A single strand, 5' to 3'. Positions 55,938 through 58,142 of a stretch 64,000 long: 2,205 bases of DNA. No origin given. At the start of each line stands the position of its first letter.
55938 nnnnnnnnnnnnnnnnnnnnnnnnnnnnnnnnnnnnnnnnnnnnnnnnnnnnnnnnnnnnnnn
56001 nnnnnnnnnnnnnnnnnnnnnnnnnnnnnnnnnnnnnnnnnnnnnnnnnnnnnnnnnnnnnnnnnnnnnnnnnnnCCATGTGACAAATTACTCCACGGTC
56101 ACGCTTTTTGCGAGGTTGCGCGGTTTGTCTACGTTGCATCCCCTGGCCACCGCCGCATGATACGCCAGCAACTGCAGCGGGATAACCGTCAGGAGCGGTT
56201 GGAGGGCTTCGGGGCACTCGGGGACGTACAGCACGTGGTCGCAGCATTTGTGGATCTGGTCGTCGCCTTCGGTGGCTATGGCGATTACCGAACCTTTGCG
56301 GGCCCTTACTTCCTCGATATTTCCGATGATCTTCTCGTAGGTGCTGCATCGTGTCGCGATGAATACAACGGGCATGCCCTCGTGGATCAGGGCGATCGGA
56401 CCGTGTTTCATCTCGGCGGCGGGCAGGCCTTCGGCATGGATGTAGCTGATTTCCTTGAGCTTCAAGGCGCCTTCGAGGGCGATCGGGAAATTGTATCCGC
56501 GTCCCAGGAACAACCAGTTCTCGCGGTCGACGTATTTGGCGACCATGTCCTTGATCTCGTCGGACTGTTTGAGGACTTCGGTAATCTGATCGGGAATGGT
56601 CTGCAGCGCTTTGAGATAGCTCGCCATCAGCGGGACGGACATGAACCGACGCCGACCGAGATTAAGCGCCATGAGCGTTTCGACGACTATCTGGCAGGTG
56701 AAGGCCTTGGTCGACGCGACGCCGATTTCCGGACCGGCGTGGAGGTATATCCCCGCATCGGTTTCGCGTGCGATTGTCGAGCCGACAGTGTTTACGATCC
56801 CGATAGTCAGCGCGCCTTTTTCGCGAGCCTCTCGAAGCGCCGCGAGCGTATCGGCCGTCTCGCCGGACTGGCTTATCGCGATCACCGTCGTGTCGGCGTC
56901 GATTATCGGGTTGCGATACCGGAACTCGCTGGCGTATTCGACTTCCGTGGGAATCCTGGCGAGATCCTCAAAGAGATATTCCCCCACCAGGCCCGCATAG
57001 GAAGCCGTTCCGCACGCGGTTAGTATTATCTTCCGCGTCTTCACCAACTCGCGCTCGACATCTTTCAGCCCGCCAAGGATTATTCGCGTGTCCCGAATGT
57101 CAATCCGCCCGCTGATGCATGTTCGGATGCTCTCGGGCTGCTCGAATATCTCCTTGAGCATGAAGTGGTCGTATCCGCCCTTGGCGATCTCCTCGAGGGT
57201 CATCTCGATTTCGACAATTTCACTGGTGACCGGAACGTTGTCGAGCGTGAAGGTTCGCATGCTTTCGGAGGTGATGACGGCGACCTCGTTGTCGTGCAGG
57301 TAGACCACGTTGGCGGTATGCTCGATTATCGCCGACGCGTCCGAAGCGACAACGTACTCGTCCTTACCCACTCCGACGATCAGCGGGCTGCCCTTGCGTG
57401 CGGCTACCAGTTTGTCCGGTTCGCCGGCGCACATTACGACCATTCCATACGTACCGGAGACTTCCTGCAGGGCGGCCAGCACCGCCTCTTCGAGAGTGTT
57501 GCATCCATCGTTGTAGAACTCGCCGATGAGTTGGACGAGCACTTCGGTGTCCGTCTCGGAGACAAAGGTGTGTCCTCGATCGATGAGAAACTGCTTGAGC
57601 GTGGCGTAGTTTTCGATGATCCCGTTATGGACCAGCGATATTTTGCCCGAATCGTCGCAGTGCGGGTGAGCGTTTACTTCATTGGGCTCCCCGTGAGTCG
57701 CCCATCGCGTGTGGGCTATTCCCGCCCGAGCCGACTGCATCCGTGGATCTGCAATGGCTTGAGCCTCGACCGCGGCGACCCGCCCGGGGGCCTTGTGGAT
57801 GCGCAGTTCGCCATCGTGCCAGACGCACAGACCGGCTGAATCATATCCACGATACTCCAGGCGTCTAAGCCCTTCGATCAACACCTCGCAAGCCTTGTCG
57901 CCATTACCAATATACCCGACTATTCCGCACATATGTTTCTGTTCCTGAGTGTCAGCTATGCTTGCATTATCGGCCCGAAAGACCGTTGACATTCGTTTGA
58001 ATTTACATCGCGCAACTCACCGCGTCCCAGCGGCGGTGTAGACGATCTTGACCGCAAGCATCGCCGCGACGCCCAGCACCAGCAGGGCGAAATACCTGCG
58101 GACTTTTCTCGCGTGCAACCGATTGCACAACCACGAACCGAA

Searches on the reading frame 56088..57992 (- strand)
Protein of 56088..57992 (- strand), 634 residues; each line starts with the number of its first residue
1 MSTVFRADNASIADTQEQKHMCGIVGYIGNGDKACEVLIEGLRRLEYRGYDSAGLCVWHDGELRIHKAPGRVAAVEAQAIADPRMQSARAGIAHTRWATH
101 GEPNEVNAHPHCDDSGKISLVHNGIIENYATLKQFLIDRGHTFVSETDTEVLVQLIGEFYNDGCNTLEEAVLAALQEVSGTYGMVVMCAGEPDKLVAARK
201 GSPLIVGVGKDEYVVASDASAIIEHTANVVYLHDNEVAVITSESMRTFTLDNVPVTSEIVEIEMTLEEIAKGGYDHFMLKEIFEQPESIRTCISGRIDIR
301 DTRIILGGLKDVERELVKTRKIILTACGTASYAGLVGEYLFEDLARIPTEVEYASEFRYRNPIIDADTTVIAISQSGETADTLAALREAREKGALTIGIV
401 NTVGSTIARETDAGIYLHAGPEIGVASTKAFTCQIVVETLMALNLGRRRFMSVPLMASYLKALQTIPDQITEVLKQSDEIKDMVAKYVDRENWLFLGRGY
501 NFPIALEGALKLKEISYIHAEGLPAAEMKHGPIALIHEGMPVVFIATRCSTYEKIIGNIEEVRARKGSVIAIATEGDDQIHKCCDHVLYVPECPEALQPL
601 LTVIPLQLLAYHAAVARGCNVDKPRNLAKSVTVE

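Call 33: search_protein_families(library=pfam, proteins=[window:56088-57992:-], max_evalue=0.001)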
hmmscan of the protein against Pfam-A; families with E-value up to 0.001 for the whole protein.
window:56088-57992:- (634 aa): 4 families
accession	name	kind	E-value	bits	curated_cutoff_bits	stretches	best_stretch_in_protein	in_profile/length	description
PF01380.27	SIS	-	7.9e-63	210.5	25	2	316-440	2-127/131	SIS domain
PF13522.11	GATase_6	-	6.5e-19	68.7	27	1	86-218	8-130/130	Glutamine amidotransferase domain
PF13537.11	GATase_7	-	1e-12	48.6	25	1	106-223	11-122/123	Glutamine amidotransferase domain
PF13230.11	GATase_4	-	2.8e-05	23.6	23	1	88-245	71-231/272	Glutamine amidotransferases class-II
